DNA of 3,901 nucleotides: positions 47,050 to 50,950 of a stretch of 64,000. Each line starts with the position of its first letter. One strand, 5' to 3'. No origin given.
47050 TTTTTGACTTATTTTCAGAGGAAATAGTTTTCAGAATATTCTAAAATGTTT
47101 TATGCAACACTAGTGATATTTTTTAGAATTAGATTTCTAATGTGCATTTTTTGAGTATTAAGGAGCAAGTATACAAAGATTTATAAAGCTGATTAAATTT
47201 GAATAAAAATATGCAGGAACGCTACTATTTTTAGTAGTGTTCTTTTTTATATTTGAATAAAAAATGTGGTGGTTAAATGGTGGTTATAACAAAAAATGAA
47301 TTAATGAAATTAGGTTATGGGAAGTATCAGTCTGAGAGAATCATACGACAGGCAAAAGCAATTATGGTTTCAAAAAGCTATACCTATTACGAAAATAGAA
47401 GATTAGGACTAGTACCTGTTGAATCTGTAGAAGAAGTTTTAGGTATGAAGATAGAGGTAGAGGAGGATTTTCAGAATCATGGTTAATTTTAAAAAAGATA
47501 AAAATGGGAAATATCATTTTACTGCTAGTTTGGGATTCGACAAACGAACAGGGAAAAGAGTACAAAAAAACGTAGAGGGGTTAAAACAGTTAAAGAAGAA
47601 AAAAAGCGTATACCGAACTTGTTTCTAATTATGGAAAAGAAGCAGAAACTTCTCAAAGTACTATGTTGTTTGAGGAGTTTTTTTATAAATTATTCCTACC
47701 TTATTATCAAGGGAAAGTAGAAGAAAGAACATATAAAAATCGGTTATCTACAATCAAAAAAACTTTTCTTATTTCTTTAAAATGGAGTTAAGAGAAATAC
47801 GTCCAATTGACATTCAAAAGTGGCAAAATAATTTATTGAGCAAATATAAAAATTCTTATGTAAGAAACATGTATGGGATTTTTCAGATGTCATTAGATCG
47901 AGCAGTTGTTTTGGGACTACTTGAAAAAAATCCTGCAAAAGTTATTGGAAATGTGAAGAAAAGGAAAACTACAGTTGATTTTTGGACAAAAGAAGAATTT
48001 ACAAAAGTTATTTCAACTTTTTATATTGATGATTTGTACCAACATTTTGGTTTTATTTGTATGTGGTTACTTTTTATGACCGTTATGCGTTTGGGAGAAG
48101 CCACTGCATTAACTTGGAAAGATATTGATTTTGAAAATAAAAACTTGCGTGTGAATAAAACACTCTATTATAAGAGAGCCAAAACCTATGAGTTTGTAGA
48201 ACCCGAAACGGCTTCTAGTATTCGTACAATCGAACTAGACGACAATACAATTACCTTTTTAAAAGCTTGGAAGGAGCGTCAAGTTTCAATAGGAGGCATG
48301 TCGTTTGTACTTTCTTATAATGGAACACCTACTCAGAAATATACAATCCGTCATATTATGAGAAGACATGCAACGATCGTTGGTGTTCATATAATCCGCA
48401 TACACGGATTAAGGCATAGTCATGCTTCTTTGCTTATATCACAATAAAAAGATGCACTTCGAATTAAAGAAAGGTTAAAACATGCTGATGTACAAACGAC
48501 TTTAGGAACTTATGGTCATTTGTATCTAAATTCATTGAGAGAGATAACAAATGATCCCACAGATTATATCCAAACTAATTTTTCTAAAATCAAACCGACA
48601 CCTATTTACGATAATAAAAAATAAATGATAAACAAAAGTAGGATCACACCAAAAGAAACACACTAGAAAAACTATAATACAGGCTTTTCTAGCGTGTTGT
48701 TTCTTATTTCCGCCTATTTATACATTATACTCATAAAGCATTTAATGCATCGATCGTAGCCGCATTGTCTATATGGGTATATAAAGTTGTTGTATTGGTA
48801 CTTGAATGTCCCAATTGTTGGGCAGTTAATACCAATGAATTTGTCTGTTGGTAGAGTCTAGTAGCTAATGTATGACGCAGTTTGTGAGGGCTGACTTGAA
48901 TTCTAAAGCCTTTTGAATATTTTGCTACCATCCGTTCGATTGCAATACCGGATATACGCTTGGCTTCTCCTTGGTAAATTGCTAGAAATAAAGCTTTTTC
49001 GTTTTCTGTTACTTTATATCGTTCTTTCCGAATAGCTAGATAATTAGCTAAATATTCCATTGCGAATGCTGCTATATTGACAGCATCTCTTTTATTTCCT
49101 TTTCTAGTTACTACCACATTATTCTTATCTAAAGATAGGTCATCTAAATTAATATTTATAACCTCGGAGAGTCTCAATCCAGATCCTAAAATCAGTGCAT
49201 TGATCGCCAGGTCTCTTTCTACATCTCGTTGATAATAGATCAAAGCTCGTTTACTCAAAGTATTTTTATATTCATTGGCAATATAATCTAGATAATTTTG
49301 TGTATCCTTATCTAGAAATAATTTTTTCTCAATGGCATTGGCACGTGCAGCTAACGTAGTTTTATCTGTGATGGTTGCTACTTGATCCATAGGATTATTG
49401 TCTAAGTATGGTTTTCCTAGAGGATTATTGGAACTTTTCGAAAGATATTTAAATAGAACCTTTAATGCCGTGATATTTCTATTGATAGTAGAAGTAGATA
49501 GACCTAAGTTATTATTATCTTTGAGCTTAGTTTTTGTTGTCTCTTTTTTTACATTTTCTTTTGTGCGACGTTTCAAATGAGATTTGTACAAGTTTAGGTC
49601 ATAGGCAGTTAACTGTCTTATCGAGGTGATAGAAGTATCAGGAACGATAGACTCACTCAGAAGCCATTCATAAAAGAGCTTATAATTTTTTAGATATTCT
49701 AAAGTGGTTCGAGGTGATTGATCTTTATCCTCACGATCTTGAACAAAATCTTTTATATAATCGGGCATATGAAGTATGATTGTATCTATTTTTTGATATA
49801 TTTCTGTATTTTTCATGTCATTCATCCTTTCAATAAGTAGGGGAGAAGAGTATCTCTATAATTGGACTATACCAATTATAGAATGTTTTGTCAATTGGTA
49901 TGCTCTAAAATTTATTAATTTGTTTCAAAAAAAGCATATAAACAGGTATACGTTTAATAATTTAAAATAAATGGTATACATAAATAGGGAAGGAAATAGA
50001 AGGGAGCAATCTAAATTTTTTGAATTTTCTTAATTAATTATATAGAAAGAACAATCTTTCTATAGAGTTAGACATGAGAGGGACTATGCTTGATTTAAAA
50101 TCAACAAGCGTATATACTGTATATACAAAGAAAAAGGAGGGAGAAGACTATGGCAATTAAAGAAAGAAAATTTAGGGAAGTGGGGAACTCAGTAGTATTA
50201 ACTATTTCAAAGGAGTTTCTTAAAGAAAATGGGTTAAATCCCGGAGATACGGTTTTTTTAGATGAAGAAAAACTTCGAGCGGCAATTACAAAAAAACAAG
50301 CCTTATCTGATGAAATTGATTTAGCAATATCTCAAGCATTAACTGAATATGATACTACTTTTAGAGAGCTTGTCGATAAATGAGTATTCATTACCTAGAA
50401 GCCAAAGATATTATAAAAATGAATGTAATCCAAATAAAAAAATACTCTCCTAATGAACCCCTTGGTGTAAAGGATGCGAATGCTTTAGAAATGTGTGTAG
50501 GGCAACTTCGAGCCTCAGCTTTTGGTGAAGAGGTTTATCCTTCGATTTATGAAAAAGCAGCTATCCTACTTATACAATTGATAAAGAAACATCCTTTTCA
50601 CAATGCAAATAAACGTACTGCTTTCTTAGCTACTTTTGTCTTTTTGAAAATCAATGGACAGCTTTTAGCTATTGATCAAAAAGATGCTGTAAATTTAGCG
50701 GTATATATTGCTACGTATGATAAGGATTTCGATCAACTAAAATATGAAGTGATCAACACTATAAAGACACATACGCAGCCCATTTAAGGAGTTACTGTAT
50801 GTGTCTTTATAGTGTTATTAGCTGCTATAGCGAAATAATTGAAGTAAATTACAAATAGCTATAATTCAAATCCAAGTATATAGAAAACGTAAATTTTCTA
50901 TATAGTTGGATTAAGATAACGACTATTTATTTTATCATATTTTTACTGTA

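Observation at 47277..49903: XerS-like recombinase with a dif-style 11-6-11 palindrome just upstream, next to a decayed DUF3173-integrase element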

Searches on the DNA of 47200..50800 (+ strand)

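Call 5: search_dna_similar(query=window:47200-50800:+, collection=plasmids, mode=near, max_rows=25)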
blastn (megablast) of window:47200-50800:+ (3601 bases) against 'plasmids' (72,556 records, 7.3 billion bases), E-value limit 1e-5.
Records with a match: 377; places in all: 398; records where one place covers at least 80% of the query: 115.
Best place of each record, by identity: >=99% 115; 95-99% 33; 90-95% 224; 80-90% 4; 60-80% 1.
By first word of the organism name: Enterococcus 376; Lactococcus 1.
By predicted mobility (MOB-suite, as given by PLSDB): conjugative 253; non-mobilizable 100; mobilizable 24.
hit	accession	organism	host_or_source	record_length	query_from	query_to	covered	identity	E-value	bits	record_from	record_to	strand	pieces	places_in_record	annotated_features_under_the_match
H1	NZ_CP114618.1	Enterococcus faecium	Homo sapiens,urine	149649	1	3601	100%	100.0%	0e+0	6662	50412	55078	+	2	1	xerS: tyrosine recombinase XerS | IS30 family transposase | site-specific integrase | type II toxin-antitoxin system death-on-curing family toxin | addiction module antitoxin | and 2 other names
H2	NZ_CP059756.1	Enterococcus faecium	Homo sapiens,blood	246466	1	3601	100%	100.0%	0e+0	6662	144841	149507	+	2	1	xerS: tyrosine recombinase XerS | IS30 family transposase | site-specific integrase | type II toxin-antitoxin system death-on-curing family toxin | addiction module antitoxin | and 2 other names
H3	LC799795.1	Enterococcus faecium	Homo sapiens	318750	1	3601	100%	100.0%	0e+0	6662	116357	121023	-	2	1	xerS: tyrosine recombinase XerS | IS30 family transposase | hypothetical protein (x2) | type II toxin-antitoxin system death-on-curing family toxin | addiction module antitoxin | and 1 other names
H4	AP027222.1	Enterococcus faecium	Homo sapiens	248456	1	3601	100%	100.0%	0e+0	6662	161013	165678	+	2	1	tyrosine recombinase XerS | hypothetical protein (x5) | doc: death-on-curing protein | addiction module antitoxin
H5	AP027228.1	Enterococcus faecium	Homo sapiens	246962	1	3601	100%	100.0%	0e+0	6662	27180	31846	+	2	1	tyrosine recombinase XerS | IS30 family transposase | hypothetical protein (x3) | doc: death-on-curing protein | addiction module antitoxin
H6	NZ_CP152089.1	Enterococcus faecium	Homo sapiens,blood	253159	1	3601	100%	100.0%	0e+0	6662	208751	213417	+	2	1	xerS: tyrosine recombinase XerS | IS30 family transposase | site-specific integrase | type II toxin-antitoxin system death-on-curing family toxin | addiction module antitoxin | and 2 other names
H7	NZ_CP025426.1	Enterococcus faecium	WGS,fodder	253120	1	3601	100%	100.0%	0e+0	6650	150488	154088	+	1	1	xerS: tyrosine recombinase XerS | site-specific integrase | type II toxin-antitoxin system death-on-curing family toxin | addiction module antitoxin | DUF3173 domain-containing protein | and 1 other names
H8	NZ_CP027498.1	Enterococcus faecium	Homo sapiens,not_blood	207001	1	3601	100%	100.0%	0e+0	6650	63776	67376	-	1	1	xerS: tyrosine recombinase XerS | site-specific integrase | type II toxin-antitoxin system death-on-curing family toxin | addiction module antitoxin | DUF3173 domain-containing protein | and 1 other names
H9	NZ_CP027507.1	Enterococcus faecium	Homo sapiens,not_blood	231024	1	3601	100%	100.0%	0e+0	6650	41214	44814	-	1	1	xerS: tyrosine recombinase XerS | site-specific integrase | type II toxin-antitoxin system death-on-curing family toxin | addiction module antitoxin | DUF3173 domain-containing protein | and 1 other names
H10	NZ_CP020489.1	Enterococcus faecium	Homo sapiens,human,urine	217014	1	3601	100%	100.0%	0e+0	6650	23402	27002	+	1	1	xerS: tyrosine recombinase XerS | site-specific integrase | type II toxin-antitoxin system death-on-curing family toxin | addiction module antitoxin | DUF3173 domain-containing protein | and 1 other names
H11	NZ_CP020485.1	Enterococcus faecium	Homo sapiens,human,urine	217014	1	3601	100%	100.0%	0e+0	6650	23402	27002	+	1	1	xerS: tyrosine recombinase XerS | site-specific integrase | type II toxin-antitoxin system death-on-curing family toxin | addiction module antitoxin | DUF3173 domain-containing protein | and 1 other names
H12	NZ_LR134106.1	Enterococcus faecium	-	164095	1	3601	100%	100.0%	0e+0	6650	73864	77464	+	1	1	xerS: tyrosine recombinase XerS | site-specific integrase | type II toxin-antitoxin system death-on-curing family toxin | addiction module antitoxin | DUF3173 domain-containing protein | and 1 other names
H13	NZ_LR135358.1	Enterococcus faecium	-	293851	1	3601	100%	100.0%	0e+0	6650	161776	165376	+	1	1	xerS: tyrosine recombinase XerS | site-specific integrase | type II toxin-antitoxin system death-on-curing family toxin | addiction module antitoxin | DUF3173 domain-containing protein | and 1 other names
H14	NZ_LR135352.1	Enterococcus faecium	-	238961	1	3601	100%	100.0%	0e+0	6650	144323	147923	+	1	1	xerS: tyrosine recombinase XerS | site-specific integrase | type II toxin-antitoxin system death-on-curing family toxin | addiction module antitoxin | DUF3173 domain-containing protein | and 1 other names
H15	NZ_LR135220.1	Enterococcus faecium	-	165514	1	3601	100%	100.0%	0e+0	6650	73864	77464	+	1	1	xerS: tyrosine recombinase XerS | site-specific integrase | type II toxin-antitoxin system death-on-curing family toxin | addiction module antitoxin | DUF3173 domain-containing protein | and 1 other names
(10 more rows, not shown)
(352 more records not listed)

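Call 7: get_annotated_region(hit=H7, flank=9000)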
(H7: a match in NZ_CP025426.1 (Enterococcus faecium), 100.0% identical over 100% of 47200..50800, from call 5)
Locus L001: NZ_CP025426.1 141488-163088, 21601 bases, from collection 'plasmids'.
description: Enterococcus faecium strain SC4 plasmid p1, complete sequence
organism: Enterococcus faecium (NCBI taxid 1352)
taxonomy: Bacteria; Bacillota; Bacilli; Lactobacillales; Enterococcaceae; Enterococcus; Enterococcus faecium
host: -; source: WGS,fodder; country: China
typing (MOB-suite, as given by PLSDB): conjugative; replicon rep_cluster_1763,rep_cluster_893; relaxase MOBP; mating-pair formation MPF_T
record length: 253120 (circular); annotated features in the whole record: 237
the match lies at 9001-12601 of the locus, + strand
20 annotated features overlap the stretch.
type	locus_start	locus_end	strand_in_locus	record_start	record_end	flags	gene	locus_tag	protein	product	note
CDS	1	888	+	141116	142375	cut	-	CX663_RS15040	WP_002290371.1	extracellular solute-binding protein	-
CDS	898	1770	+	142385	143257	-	-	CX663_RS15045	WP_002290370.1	sugar ABC transporter permease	-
CDS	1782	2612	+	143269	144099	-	-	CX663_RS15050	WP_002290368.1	carbohydrate ABC transporter permease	GO:0008643 - carbohydrate transport [Evidence IEA]; GO:0055085 - transmembrane transport [Evidence IEA]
CDS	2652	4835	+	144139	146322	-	-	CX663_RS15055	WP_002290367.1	alpha-galactosidase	-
CDS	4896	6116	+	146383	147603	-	-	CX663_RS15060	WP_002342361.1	alpha-amylase family glycosyl hydrolase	GO:0005975 - carbohydrate metabolic process [Evidence IEA]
CDS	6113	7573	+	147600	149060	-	gtfA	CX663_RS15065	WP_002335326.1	sucrose phosphorylase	GO:0005975 - carbohydrate metabolic process [Evidence IEA]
CDS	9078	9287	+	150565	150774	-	-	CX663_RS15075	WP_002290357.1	DUF3173 domain-containing protein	-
CDS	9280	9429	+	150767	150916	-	-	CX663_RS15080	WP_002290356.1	hypothetical protein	-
CDS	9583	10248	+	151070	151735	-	-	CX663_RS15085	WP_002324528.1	site-specific integrase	GO:0015074 - DNA integration [Evidence IEA]; GO:0006310 - DNA recombination [Evidence IEA]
CDS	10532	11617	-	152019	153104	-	xerS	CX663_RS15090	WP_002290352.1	tyrosine recombinase XerS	GO:0015074 - DNA integration [Evidence IEA]; GO:0006310 - DNA recombination [Evidence IEA]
CDS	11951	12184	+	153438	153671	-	-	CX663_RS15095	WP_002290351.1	addiction module antitoxin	-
CDS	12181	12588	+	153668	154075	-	-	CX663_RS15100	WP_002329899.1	type II toxin-antitoxin system death-on-curing family toxin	-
CDS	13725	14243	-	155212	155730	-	-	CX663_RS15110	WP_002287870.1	ClbS/DfsB family four-helix bundle protein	-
CDS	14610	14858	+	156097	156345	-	-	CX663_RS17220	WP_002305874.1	hypothetical protein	-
CDS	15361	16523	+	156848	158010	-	-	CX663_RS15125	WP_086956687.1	IS3 family transposase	-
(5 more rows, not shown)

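Call 13: search_dna_similar(query=window:48700-50149:+, collection=plasmids, mode=distant, max_rows=40, rows=spread)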
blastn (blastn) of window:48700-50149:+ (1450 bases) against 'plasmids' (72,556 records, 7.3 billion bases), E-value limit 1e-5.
Records with a match: 412; places in all: 425; records where one place covers at least 80% of the query: 374.
Best place of each record, by identity: >=99% 116; 95-99% 27; 90-95% 228; 80-90% 3; 60-80% 38.
By first word of the organism name: Enterococcus 378; Ligilactobacillus 33; Lactococcus 1.
By predicted mobility (MOB-suite, as given by PLSDB): conjugative 254; non-mobilizable 119; mobilizable 39.
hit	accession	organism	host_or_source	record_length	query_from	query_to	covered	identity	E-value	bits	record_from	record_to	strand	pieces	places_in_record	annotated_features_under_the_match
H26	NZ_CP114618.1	Enterococcus faecium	Homo sapiens,urine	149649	1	1450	100%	100.0%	0e+0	2627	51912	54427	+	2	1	xerS: tyrosine recombinase XerS | IS30 family transposase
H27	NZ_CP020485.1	Enterococcus faecium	Homo sapiens,human,urine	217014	1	1450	100%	100.0%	0e+0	2616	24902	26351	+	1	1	xerS: tyrosine recombinase XerS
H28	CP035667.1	Enterococcus faecium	Homo sapiens,isolate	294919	1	1450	100%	100.0%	0e+0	2616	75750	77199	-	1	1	xerS: tyrosine recombinase XerS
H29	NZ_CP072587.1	Enterococcus faecium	Homo sapiens,blood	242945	1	1450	100%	100.0%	0e+0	2616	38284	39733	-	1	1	xerS: tyrosine recombinase XerS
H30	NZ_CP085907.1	Enterococcus faecium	Homo sapiens,cell culture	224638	1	1450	100%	100.0%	0e+0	2616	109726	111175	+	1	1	xerS: tyrosine recombinase XerS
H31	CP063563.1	Enterococcus faecium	Homo sapiens,rectal swab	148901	1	1450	100%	100.0%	0e+0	2616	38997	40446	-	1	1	xerS: tyrosine recombinase XerS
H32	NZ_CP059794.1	Enterococcus faecium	Homo sapiens,blood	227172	1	1450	100%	100.0%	0e+0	2616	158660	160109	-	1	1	xerS: tyrosine recombinase XerS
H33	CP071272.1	Enterococcus faecium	Homo sapiens,Rectal Swab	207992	1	1450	100%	100.0%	0e+0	2616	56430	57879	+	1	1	xerS: tyrosine recombinase XerS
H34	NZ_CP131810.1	Enterococcus faecium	Homo sapiens,culture,blood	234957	1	1450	100%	100.0%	0e+0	2616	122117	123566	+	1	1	xerS: tyrosine recombinase XerS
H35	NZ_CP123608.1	Enterococcus lactis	cell culture,combination probiotic ...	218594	1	1450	100%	100.0%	0e+0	2616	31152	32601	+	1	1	xerS: tyrosine recombinase XerS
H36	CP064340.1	Lactococcus lactis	Channa argus (snakehead fish),cell ...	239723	1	1450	100%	99.9%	0e+0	2607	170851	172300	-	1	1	none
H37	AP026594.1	Enterococcus faecium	Homo sapiens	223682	1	1450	100%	96.9%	0e+0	2474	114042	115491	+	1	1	tyrosine recombinase XerS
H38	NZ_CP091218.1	Enterococcus faecium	Homo sapiens,whole organism,fecal sample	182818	15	1450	99%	96.7%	0e+0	2375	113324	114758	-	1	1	xerS: tyrosine recombinase XerS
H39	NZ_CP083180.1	Enterococcus faecium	Apis mellifera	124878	1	1447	100%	93.7%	0e+0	2194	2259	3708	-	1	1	xerS: tyrosine recombinase XerS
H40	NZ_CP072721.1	Enterococcus faecium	Homo sapiens,blood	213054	36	1447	97%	93.6%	0e+0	2134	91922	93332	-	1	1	xerS: tyrosine recombinase XerS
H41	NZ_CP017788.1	Enterococcus faecium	Homo sapiens,wound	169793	36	1447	97%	93.5%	0e+0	2130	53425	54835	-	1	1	xerS: tyrosine recombinase XerS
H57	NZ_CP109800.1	Enterococcus faecium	pig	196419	34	1450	98%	91.5%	0e+0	2005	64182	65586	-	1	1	xerS: tyrosine recombinase XerS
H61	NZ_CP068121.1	Enterococcus hirae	-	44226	34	1371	84%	81.2%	0e+0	1166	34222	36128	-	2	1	xerS: tyrosine recombinase XerS | type II toxin-antitoxin system RelE/ParE family toxin | helix-turn-helix transcriptional regulator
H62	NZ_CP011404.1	Ligilactobacillus salivarius str. Ren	Homo sapiens,human feces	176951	29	529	35%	69.6%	3e-47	197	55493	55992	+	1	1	xerS: tyrosine recombinase XerS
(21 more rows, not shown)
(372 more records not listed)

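Call 14: get_annotated_region(hit=H41, flank=4000)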
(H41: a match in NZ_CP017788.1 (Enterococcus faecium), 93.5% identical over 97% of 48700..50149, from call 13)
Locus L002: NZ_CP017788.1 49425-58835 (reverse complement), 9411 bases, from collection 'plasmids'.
description: Enterococcus faecium strain E232 plasmid unnamed1, complete sequence
organism: Enterococcus faecium (NCBI taxid 1352)
taxonomy: Bacteria; Bacillota; Bacilli; Lactobacillales; Enterococcaceae; Enterococcus; Enterococcus faecium
host: -; source: Homo sapiens,wound; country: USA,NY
typing (MOB-suite, as given by PLSDB): non-mobilizable; replicon rep_cluster_893,rep_cluster_943
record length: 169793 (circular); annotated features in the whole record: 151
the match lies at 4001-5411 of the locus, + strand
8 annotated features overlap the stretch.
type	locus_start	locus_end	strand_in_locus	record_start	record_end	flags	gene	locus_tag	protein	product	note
CDS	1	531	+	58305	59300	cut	lacD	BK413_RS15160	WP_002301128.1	tagatose-bisphosphate aldolase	GO:0019512 - lactose catabolic process via tagatose-6-phosphate [Evidence IEA]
CDS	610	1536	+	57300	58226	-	-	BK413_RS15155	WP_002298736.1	PEP phosphonomutase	-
CDS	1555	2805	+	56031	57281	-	-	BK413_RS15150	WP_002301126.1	PTS sugar transporter subunit IIC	GO:0009401 - phosphoenolpyruvate-dependent sugar phosphotransferase system [Evidence IEA]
CDS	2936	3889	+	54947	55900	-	-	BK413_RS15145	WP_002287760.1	IS30 family transposase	-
CDS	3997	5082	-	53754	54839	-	xerS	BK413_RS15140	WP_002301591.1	tyrosine recombinase XerS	GO:0015074 - DNA integration [Evidence IEA]; GO:0006310 - DNA recombination [Evidence IEA]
CDS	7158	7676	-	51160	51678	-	-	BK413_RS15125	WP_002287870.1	ClbS/DfsB family four-helix bundle protein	-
CDS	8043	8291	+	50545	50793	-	-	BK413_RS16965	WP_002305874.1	hypothetical protein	-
CDS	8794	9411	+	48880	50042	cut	-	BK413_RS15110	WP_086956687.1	IS3 family transposase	-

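Call 15: get_annotated_region(hit=H57, flank=4000)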
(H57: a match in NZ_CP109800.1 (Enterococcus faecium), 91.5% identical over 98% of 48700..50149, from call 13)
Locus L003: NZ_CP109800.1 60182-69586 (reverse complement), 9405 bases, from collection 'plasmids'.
description: Enterococcus faecium strain TF51-2 plasmid pTF51-2-1, complete sequence
organism: Enterococcus faecium (NCBI taxid 1352)
taxonomy: Bacteria; Bacillota; Bacilli; Lactobacillales; Enterococcaceae; Enterococcus; Enterococcus faecium
host: -; source: pig; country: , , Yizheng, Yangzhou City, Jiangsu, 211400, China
typing (MOB-suite, as given by PLSDB): conjugative; replicon rep_cluster_893; relaxase MOBP,MOBP; mating-pair formation MPF_T
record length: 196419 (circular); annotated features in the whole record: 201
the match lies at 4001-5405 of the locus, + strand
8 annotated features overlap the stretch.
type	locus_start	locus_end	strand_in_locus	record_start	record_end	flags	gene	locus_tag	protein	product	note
CDS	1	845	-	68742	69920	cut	-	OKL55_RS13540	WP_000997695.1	IS256-like element ISEf1 family transposase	GO:0006313 - DNA transposition [Evidence IEA]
CDS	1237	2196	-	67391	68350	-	-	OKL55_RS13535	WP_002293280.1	IS30-like element IS6770 family transposase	GO:0006313 - DNA transposition [Evidence IEA]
CDS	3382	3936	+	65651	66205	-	-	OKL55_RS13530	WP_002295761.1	tyrosine-type recombinase/integrase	GO:0015074 - DNA integration [Evidence IEA]; GO:0006310 - DNA recombination [Evidence IEA]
CDS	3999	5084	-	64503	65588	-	xerS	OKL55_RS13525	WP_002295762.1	tyrosine recombinase XerS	GO:0015074 - DNA integration [Evidence IEA]; GO:0006310 - DNA recombination [Evidence IEA]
CDS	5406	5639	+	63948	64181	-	-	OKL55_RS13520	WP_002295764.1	addiction module antitoxin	-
CDS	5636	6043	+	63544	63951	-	-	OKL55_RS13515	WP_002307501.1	type II toxin-antitoxin system death-on-curing family toxin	-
CDS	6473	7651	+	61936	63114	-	-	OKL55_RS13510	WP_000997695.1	IS256-like element ISEf1 family transposase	GO:0006313 - DNA transposition [Evidence IEA]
CDS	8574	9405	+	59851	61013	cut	-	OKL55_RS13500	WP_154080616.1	IS3 family transposase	-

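Call 16: get_annotated_region(hit=H61, flank=4000)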
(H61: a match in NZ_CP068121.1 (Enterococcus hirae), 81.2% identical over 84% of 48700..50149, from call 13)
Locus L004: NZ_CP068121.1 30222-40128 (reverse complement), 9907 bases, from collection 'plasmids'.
description: Enterococcus hirae strain FDAARGOS_1124 plasmid unnamed2, complete sequence
organism: Enterococcus hirae (NCBI taxid 1354)
taxonomy: Bacteria; Bacillota; Bacilli; Lactobacillales; Enterococcaceae; Enterococcus; Enterococcus hirae
host: -; source: -; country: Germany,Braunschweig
typing (MOB-suite, as given by PLSDB): non-mobilizable
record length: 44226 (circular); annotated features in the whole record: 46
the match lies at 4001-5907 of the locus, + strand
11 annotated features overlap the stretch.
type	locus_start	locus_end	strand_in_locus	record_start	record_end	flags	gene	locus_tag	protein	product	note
CDS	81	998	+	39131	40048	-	-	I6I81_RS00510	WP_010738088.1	ParA family protein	-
CDS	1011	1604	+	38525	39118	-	-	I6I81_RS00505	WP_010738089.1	hypothetical protein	-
CDS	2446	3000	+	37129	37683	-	-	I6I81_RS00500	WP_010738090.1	tyrosine-type recombinase/integrase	GO:0015074 - DNA integration [Evidence IEA]; GO:0006310 - DNA recombination [Evidence IEA]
CDS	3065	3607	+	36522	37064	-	-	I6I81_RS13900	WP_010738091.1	hypothetical protein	-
CDS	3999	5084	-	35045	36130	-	xerS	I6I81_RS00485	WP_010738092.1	tyrosine recombinase XerS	GO:0015074 - DNA integration [Evidence IEA]; GO:0006310 - DNA recombination [Evidence IEA]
CDS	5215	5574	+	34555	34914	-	-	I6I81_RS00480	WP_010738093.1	type II toxin-antitoxin system RelE/ParE family toxin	-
CDS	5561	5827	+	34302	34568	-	-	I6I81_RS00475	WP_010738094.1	helix-turn-helix transcriptional regulator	-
CDS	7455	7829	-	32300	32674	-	-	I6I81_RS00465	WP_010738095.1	DUF3440 domain-containing protein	-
CDS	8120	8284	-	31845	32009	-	-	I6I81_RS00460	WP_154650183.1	hypothetical protein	-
CDS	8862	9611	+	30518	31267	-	-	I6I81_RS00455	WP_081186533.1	MurR/RpiR family transcriptional regulator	GO:0006355 - regulation of DNA-templated transcription [Evidence IEA]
CDS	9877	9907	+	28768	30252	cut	-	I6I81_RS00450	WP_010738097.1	nucleotide sugar dehydrogenase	GO:0000271 - polysaccharide biosynthetic process [Evidence IEA]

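Call 17: get_annotated_region(hit=H62, flank=4000)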
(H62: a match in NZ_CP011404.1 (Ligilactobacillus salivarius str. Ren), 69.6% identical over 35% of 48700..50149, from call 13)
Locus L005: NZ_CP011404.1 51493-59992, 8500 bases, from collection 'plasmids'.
description: Ligilactobacillus salivarius str. Ren plasmid pR1, complete sequence
organism: Ligilactobacillus salivarius str. Ren (NCBI taxid 1194971)
taxonomy: Bacteria; Bacillota; Bacilli; Lactobacillales; Lactobacillaceae; Ligilactobacillus; Ligilactobacillus salivarius; Ligilactobacillus salivarius str. Ren
host: -; source: Homo sapiens,human feces; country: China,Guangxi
typing (MOB-suite, as given by PLSDB): non-mobilizable; replicon rep_cluster_1685
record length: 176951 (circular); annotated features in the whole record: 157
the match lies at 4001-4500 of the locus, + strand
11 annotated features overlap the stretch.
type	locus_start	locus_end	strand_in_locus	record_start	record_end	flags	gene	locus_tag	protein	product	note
CDS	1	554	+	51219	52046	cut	-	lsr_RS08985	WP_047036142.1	SDR family oxidoreductase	-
CDS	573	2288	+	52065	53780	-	-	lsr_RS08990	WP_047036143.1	FAD-dependent oxidoreductase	-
CDS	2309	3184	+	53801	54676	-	-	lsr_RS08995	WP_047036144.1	shikimate dehydrogenase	GO:0019632 - shikimate metabolic process [Evidence IEA]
CDS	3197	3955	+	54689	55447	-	aroD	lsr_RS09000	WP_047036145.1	type I 3-dehydroquinate dehydratase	GO:0009423 - chorismate biosynthetic process [Evidence IEA]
CDS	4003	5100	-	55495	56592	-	xerS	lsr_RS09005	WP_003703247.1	tyrosine recombinase XerS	GO:0015074 - DNA integration [Evidence IEA]; GO:0006310 - DNA recombination [Evidence IEA]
CDS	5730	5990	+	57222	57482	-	-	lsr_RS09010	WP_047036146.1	polymorphic toxin type 50 domain-containing protein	-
CDS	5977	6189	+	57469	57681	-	-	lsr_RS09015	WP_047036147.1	hypothetical protein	-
CDS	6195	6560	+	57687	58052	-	-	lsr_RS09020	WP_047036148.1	YjcQ family protein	-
CDS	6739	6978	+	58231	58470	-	-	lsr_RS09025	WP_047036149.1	hypothetical protein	-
CDS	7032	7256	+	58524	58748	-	-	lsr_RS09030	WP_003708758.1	hypothetical protein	-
CDS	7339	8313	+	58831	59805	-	bsh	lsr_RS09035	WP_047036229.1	choloylglycine hydrolase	-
